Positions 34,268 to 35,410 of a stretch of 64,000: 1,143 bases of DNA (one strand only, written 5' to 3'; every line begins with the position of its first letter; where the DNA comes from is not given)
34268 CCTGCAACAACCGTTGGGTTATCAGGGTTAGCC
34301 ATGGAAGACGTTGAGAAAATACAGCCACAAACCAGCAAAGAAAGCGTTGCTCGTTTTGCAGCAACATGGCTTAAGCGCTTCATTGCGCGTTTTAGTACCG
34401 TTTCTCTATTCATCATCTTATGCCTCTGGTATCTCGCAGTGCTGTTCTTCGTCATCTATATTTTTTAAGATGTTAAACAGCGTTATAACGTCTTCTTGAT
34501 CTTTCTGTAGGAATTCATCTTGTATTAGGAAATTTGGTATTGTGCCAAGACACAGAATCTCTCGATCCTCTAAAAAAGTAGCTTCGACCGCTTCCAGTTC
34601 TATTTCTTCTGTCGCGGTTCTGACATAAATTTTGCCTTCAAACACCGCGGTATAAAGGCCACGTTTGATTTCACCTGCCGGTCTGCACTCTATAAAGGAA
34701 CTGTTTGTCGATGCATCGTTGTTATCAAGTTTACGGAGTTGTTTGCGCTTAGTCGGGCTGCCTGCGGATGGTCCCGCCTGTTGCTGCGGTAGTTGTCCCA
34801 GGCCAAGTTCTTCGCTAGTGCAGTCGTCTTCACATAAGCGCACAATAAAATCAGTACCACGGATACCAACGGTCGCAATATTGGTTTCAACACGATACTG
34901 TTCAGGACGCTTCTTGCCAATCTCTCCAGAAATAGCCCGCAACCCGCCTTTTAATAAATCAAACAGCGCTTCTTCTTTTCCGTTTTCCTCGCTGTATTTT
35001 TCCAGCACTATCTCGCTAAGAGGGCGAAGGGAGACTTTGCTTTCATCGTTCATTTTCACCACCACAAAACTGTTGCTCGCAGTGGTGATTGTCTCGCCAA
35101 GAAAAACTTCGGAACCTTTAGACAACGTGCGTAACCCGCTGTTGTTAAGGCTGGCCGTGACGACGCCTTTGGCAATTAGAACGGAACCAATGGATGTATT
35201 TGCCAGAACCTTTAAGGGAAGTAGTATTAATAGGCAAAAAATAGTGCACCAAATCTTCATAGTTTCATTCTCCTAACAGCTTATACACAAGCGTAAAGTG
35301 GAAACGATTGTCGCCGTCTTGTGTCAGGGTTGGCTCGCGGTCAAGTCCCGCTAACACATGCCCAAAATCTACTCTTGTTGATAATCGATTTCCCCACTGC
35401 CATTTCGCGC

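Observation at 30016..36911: Three-gene two-partner-secretion locus: tpsB - secreted FecR-domain gene - atypical tpsA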

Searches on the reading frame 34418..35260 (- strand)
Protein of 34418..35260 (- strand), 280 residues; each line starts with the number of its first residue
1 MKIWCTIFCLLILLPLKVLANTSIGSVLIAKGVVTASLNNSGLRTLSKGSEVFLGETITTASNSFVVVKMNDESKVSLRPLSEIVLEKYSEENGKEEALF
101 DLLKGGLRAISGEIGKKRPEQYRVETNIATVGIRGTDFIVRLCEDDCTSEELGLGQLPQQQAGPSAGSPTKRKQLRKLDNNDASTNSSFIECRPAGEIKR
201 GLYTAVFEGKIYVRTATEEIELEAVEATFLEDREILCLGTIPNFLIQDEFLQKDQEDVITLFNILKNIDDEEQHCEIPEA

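Call 7: search_protein_families(library=pfam, proteins=[window:34418-35260:-], max_evalue=0.01)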
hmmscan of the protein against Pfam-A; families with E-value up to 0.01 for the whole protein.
window:34418-35260:- (280 aa): 1 family
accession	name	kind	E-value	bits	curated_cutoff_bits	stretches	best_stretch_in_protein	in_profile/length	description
PF04773.18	FecR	-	3.5e-12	47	24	1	57-146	2-86/97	FecR protein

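Call 8: search_protein_families(library=ncbifam, proteins=[window:34418-35260:-], max_evalue=0.01)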
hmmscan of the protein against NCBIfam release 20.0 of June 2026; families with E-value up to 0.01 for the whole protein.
window:34418-35260:- (280 aa): 3 families
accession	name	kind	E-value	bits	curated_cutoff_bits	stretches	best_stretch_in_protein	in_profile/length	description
NF033165.1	lipo_LipL45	exception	5.7e-05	22.3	350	1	49-146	64-160/391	lipoprotein LipL45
NF047849.1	Lsa33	exception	0.00011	21.5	420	1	27-145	31-151/310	surface adhesin Lsa33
NF033682.1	retention_LapA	subfamily_domain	0.00026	21.2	50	1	31-89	10-68/145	retention module-containing protein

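Call 12: find_homologous_proteins(query=window:34418-35260:-, max_evalue=0.001)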
Query window:34418-35260:- (280 aa): 30 proteins with E <= 0.001 among 1214 candidates.
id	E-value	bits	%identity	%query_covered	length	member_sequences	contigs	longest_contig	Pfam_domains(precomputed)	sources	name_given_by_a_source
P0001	3.4e-178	608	100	100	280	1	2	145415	PF04773.19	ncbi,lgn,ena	-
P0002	8.6e-157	538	86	100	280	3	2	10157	PF04773.19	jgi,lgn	-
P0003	2.2e-137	475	77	100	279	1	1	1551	PF04773.19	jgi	-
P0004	3.0e-133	461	75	100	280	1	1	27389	PF04773.19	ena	-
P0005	3.2e-132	458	73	100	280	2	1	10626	PF04773.19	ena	-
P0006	1.2e-127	443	73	95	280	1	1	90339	PF04773.19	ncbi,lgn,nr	ncbi:MAG: FecR family protein [Acidiferrobacterales bacterium]|nr:FecR family protein [Acidiferrobac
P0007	5.4e-117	408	68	98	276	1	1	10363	PF04773.19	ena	-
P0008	8.0e-112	391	66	98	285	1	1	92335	PF04773.19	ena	-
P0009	9.3e-112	391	66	93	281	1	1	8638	PF04773.19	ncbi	ncbi:MAG: FecR family protein [bacterium]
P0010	2.1e-110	386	64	100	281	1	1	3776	PF04773.19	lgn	-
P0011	9.8e-109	381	62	100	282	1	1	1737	PF04773.19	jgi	jgi:hypothetical protein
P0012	4.9e-107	375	62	96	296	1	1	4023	PF04773.19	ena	-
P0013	8.9e-105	368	62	100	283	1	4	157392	PF04773.19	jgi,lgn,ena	-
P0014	4.2e-104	366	64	92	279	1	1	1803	PF04773.19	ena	-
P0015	1.9e-102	360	60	93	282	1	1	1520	PF04773.19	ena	-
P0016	2.6e-102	360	60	100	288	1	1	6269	PF04773.19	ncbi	-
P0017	8.4e-102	358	63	92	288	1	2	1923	PF04773.19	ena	-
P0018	2.3e-101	357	59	100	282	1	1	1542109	PF04773.19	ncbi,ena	-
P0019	9.2e-100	351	63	95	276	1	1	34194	PF04773.19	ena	-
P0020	2.5e-96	340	61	94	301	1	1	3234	PF04773.19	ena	-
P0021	4.0e-96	339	56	99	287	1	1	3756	PF04773.19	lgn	-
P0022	2.4e-94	334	58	96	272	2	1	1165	PF04773.19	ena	-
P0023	2.8e-80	288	52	93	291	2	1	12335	PF04773.19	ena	-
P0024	8.1e-53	198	42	98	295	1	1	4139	PF04773.19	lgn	-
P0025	5.7e-51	191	40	96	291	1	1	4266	PF04773.19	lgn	-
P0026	8.9e-51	191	45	53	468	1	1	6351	PF04773.19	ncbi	-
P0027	2.8e-50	189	42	55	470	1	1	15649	PF04773.19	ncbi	-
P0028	1.1e-28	118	36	72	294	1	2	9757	PF04773.19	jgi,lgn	-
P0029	2.0e-16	78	32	56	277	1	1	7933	PF04773.19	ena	-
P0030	5.6e-11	60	34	41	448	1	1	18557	PF04773.19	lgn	-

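Call 13: find_encoding_contigs(protein=P0018, flank=10000, max_places=2)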
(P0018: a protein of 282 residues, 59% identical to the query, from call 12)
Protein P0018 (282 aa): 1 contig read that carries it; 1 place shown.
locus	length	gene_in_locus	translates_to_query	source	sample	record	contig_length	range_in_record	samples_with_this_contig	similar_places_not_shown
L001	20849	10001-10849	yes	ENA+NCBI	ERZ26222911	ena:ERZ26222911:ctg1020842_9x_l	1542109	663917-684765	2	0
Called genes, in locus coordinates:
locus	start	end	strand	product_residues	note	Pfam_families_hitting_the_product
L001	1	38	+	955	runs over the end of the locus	PF04879:Molybdop_Fe4S4, PF00384:Molybdopterin, PF01568:Molydop_binding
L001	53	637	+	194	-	PF13187:Fer4_9 (faint), PF14697:Fer4_21 (faint), PF13247:Fer4_11, PF12797:Fer4_2 (weak), PF12837:Fer4_6, PF13237:Fer4_10 (weak), PF00037:Fer4, PF12838:Fer4_7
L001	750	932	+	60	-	-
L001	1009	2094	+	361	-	PF01292:Ni_hydr_CYTB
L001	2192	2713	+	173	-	-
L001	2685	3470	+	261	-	-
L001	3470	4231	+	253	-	PF16917:BPL_LplA_LipB_2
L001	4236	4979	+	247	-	-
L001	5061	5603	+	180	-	-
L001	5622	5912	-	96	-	PF07045:DUF1330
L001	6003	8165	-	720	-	PF05226:CHASE2, PF00211:Guanylate_cyc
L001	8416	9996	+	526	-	PF08479:POTRA_2 (weak), PF03865:ShlB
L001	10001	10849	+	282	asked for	PF04773:FecR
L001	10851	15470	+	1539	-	PF05860:TPS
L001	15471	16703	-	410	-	PF01134:GIDA (faint), PF01266:DAO, PF03486:HI0933_like (faint), PF05834:Lycopene_cycl (faint), PF07992:Pyr_redox_2 (faint)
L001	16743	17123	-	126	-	PF09996:DUF2237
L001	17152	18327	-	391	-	-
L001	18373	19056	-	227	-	PF05742:TANGO2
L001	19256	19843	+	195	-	PF06684:AA_synth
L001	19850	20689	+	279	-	PF13509:S1_2, PF17783:WHD_CvfB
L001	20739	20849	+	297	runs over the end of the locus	PF02421:FeoB_N (faint), PF03193:RsgA_GTPase (weak), PF01926:MMR_HSR1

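Call 14: find_encoding_contigs(protein=P0006, flank=10000, max_places=2)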
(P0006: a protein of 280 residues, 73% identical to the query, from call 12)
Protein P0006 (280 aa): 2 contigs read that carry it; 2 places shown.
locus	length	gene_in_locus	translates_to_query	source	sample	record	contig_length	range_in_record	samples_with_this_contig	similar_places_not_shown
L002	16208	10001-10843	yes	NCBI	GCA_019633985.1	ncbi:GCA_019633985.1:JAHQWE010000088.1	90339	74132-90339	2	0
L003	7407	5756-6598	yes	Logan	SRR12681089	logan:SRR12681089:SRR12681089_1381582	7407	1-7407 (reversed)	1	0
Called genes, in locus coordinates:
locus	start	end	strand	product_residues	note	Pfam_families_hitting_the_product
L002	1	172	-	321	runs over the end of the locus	PF02653:BPD_transp_2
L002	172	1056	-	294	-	PF02653:BPD_transp_2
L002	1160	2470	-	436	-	PF13433:Peripla_BP_5, PF13458:Peripla_BP_6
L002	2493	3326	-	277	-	PF13489:Methyltransf_23, PF02353:CMAS, PF08241:Methyltransf_11, PF08242:Methyltransf_12, PF13649:Methyltransf_25, PF13847:Methyltransf_31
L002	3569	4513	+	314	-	PF20434:BD-FAE, PF07859:Abhydrolase_3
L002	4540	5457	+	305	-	PF00892:EamA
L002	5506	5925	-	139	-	PF02657:SufE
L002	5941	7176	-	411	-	PF00155:Aminotran_1_2, PF00266:Aminotran_5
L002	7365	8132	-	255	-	PF00378:ECH_1, PF16113:ECH_2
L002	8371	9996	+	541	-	PF08479:POTRA_2, PF03865:ShlB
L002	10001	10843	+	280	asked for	PF04773:FecR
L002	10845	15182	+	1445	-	PF05860:TPS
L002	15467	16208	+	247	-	PF00672:HAMP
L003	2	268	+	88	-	?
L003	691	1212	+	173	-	PF00892:EamA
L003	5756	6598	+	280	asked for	PF04773:FecR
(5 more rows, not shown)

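Call 15: find_encoding_contigs(protein=P0013, flank=10000, max_places=2)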
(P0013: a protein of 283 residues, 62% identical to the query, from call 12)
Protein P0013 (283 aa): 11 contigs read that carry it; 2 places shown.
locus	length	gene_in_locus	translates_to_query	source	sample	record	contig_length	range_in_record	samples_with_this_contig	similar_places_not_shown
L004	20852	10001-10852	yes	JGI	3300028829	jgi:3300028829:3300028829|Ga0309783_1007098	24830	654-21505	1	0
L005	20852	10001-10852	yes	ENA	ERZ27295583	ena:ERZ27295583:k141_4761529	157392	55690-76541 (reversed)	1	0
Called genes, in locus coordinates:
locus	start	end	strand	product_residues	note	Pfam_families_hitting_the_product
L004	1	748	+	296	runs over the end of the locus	PF05721:PhyH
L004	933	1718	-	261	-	PF23169:HalD, PF13640:2OG-FeII_Oxy_3 (weak), PF22814:WelO5 (weak)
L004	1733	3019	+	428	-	PF20434:BD-FAE, PF07859:Abhydrolase_3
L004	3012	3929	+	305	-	PF00892:EamA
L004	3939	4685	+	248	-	PF02517:Rce1-like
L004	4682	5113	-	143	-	PF02657:SufE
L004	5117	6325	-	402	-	PF00266:Aminotran_5, PF00155:Aminotran_1_2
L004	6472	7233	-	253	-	PF00106:adh_short, PF01370:Epimerase (weak), PF08659:KR (weak), PF13561:adh_short_C2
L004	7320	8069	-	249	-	PF00378:ECH_1, PF16113:ECH_2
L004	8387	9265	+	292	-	PF08479:POTRA_2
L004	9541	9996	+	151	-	PF03865:ShlB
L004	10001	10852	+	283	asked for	PF04773:FecR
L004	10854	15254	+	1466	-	PF05860:TPS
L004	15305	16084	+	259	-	PF00106:adh_short, PF08659:KR, PF23441:SDR (weak), PF13561:adh_short_C2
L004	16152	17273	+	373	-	PF02515:CoA_transf_3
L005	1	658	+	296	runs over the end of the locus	PF05721:PhyH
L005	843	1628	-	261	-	PF23169:HalD, PF13640:2OG-FeII_Oxy_3 (weak), PF22814:WelO5 (weak)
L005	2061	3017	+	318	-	PF20434:BD-FAE, PF07859:Abhydrolase_3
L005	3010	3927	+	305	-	PF00892:EamA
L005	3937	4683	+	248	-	PF02517:Rce1-like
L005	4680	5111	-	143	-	PF02657:SufE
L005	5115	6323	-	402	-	PF00266:Aminotran_5, PF00155:Aminotran_1_2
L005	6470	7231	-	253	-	PF00106:adh_short, PF01370:Epimerase (weak), PF08659:KR (weak), PF13561:adh_short_C2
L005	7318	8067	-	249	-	PF00378:ECH_1, PF16113:ECH_2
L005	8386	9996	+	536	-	PF08479:POTRA_2, PF03865:ShlB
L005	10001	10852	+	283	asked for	PF04773:FecR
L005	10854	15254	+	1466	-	PF05860:TPS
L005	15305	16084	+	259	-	PF00106:adh_short, PF08659:KR, PF23441:SDR (weak), PF13561:adh_short_C2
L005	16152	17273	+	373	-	PF02515:CoA_transf_3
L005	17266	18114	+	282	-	PF13452:FAS1_DH_region, PF27832:Htd2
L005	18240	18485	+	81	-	-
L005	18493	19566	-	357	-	PF02608:Bmp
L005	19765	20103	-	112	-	PF00576:Transthyretin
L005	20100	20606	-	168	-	PF09349:OHCU_decarbox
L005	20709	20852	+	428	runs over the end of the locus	PF01979:Amidohydro_1, PF07969:Amidohydro_3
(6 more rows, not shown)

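Call 22: find_encoding_contigs(protein=P0027, flank=10000, max_places=2)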
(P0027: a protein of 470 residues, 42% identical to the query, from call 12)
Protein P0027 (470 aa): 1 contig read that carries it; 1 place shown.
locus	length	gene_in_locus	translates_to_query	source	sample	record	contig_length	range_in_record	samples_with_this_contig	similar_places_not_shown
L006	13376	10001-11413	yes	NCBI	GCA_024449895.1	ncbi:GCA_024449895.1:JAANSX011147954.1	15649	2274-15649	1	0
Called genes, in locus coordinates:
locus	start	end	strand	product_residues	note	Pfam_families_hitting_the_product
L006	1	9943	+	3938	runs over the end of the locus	PF05860:TPS, PF14312:FG-GAP_2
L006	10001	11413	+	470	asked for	PF04773:FecR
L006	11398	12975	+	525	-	PF08479:POTRA_2, PF03865:ShlB, PF01103:Omp85 (weak)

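Call 23: find_encoding_contigs(protein=P0030, flank=10000, max_places=2)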
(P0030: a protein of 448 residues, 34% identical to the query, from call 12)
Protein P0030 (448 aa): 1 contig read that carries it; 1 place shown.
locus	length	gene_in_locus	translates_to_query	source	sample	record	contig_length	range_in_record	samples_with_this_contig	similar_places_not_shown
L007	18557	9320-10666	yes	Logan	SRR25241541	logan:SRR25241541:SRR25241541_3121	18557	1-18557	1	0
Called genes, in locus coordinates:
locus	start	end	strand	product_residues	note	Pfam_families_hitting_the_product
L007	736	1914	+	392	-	PF13489:Methyltransf_23 (weak)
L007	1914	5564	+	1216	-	PF13439:Glyco_transf_4, PF13579:Glyco_trans_4_4, PF20706:GT4-conflict, PF00534:Glycos_transf_1, PF13692:Glyco_trans_1_4, PF20706:GT4-conflict, PF00534:Glycos_transf_1, PF13692:Glyco_trans_1_4, +1 more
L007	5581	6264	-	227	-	PF00027:cNMP_binding, PF13545:HTH_Crp_2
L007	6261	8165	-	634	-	PF05226:CHASE2, PF00211:Guanylate_cyc (weak)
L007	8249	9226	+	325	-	PF01757:Acyl_transf_3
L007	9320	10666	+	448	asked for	PF04773:FecR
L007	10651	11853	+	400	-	-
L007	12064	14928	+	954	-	PF13946:DUF4214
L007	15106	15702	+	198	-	-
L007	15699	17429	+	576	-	PF00005:ABC_tran, PF13304:AAA_21 (faint), PF02463:SMC_N (weak)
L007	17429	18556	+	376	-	?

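Call 24: find_encoding_contigs(protein=P0028, flank=10000, max_places=2)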
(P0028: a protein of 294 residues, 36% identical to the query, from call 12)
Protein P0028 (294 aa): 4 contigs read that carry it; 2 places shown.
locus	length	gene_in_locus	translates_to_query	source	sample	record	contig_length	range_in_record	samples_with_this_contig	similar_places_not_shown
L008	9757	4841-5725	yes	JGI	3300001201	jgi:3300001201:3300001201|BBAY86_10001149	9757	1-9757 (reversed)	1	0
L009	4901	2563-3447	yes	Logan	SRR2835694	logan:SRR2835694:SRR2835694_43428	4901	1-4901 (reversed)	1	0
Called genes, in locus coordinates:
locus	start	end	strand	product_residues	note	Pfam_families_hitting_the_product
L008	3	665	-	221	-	?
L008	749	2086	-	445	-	PF00916:Sulfate_transp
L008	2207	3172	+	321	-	PF00892:EamA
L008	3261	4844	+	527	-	PF08479:POTRA_2 (weak), PF03865:ShlB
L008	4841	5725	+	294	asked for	PF04773:FecR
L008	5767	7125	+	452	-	PF05226:CHASE2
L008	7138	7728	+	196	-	PF00211:Guanylate_cyc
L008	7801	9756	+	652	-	?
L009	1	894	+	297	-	?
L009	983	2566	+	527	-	PF08479:POTRA_2 (weak), PF03865:ShlB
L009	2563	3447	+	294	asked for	PF04773:FecR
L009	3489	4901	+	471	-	?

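Call 30: find_related_loci(query=A1, collection=genome_contigs, flank=10000)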
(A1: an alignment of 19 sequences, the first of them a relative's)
Query A1 (280 aa) in genome_contigs; peptide patterns used: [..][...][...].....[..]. (x = any residue, [..] = any of these).
600 stretches matched a pattern (row limit reached: there are more); 575 encode a relative of the query (tblastn E <= 1e-3); the best 80 are kept; 80 distinct loci.
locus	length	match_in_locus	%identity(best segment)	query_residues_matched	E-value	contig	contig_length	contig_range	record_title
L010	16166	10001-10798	73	15-280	8e-133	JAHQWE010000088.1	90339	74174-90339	MAG: Acidiferrobacterales bacterium isolate MAG.122 Posi_122-P40367, whole genome shotgun sequence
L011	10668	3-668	55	61-280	2e-80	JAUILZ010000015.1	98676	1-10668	MAG: Gammaproteobacteria bacterium isolate Co_bin.66 NODE_2049_length_98676_cov_1.850633, whole genome shotgun sequence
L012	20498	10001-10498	45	8-166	3e-38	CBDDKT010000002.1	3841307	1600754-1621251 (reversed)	MAG: Arenicella sp. isolate ab8cd949-2da5-494f-a2da-1e27307f8e5f genome assembly, contig: contig_2, whole genome shotgun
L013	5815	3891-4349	44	1-151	2e-37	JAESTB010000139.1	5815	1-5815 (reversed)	MAG: Arenicella sp. isolate NORP303 CoAssembly_1119462, whole genome shotgun sequence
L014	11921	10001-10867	38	1-211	5e-37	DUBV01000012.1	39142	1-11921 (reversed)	MAG TPA_asm: Thiotrichaceae bacterium isolate UWMA-0311 NODE_1433_length_39142_cov_0.602336, whole genome shotgun sequen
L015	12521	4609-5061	45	10-157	9e-36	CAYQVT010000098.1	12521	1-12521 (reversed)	MAG TPA_asm: uncultured Gammaproteobacteria bacterium isolate SRP065251_co1_35 genome assembly, contig: NODE_4128_length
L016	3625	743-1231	41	1-164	1e-35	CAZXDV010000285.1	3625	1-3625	MAG TPA_asm: uncultured Enterobacteriaceae bacterium isolate SRP135972_co2_275 genome assembly, contig: NODE_51329_lengt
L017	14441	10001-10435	44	6-151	6e-35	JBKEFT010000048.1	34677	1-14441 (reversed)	MAG: Arenicella sp. isolate 3300055727_18 Ga0535687_0000171, whole genome shotgun sequence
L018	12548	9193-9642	39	1-150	1e-34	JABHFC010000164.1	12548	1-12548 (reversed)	MAG: Gammaproteobacteria bacterium isolate SI037_bin171 k141_1241550, whole genome shotgun sequence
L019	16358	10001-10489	36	1-170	2e-34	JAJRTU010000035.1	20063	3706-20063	MAG: Gammaproteobacteria bacterium isolate Dive96_bin10.122 k141_618285, whole genome shotgun sequence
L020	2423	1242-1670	42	2-144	1e-34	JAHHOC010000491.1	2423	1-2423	MAG: Arenicella sp. isolate HDS-6 SC9685-86-88_k127_1047586, whole genome shotgun sequence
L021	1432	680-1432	43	23-156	6e-35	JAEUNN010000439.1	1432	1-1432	MAG: Rhodocyclaceae bacterium isolate new MAG-174 k141_1407492, whole genome shotgun sequence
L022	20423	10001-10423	46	10-147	3e-34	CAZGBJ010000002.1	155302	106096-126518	MAG TPA_asm: uncultured Enterobacteriaceae bacterium isolate binchicken_co46_542 genome assembly, contig: NODE_107_lengt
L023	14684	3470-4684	46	24-250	1e-33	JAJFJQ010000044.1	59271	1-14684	MAG: Gammaproteobacteria bacterium isolate OFTM106 OFTM106_43, whole genome shotgun sequence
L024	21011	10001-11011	41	19-232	1e-32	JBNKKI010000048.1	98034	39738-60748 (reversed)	MAG: Gammaproteobacteria bacterium isolate H1H2.bin.43.orig k141_1808617, whole genome shotgun sequence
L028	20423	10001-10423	43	23-160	4e-32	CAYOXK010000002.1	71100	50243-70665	MAG TPA_asm: uncultured Gammaproteobacteria bacterium isolate SRP072547_co2_190 genome assembly, contig: NODE_282_length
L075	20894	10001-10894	37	4-155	1e-26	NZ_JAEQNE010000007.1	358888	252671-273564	Ramlibacter monticola strain KACC 19175 contig7, whole genome shotgun sequence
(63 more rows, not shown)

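Call 35: search_solved_structures(query=A1, max_evalue=1, show_alignments=4)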
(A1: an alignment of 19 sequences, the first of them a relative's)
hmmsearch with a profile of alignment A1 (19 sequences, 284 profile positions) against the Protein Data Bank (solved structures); distinct sequences matched with E-value up to 1: 4.
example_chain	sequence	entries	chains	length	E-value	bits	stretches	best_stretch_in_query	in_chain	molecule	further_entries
5ix9_A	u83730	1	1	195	4.4e-06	29.5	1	27-92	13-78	Antifreeze protein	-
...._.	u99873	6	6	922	0.73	12.4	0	131-201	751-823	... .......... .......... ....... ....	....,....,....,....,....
36ax_Z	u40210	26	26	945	0.78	12.3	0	131-201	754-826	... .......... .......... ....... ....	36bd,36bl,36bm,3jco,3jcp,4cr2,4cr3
4ady_A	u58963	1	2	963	0.85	12.1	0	131-201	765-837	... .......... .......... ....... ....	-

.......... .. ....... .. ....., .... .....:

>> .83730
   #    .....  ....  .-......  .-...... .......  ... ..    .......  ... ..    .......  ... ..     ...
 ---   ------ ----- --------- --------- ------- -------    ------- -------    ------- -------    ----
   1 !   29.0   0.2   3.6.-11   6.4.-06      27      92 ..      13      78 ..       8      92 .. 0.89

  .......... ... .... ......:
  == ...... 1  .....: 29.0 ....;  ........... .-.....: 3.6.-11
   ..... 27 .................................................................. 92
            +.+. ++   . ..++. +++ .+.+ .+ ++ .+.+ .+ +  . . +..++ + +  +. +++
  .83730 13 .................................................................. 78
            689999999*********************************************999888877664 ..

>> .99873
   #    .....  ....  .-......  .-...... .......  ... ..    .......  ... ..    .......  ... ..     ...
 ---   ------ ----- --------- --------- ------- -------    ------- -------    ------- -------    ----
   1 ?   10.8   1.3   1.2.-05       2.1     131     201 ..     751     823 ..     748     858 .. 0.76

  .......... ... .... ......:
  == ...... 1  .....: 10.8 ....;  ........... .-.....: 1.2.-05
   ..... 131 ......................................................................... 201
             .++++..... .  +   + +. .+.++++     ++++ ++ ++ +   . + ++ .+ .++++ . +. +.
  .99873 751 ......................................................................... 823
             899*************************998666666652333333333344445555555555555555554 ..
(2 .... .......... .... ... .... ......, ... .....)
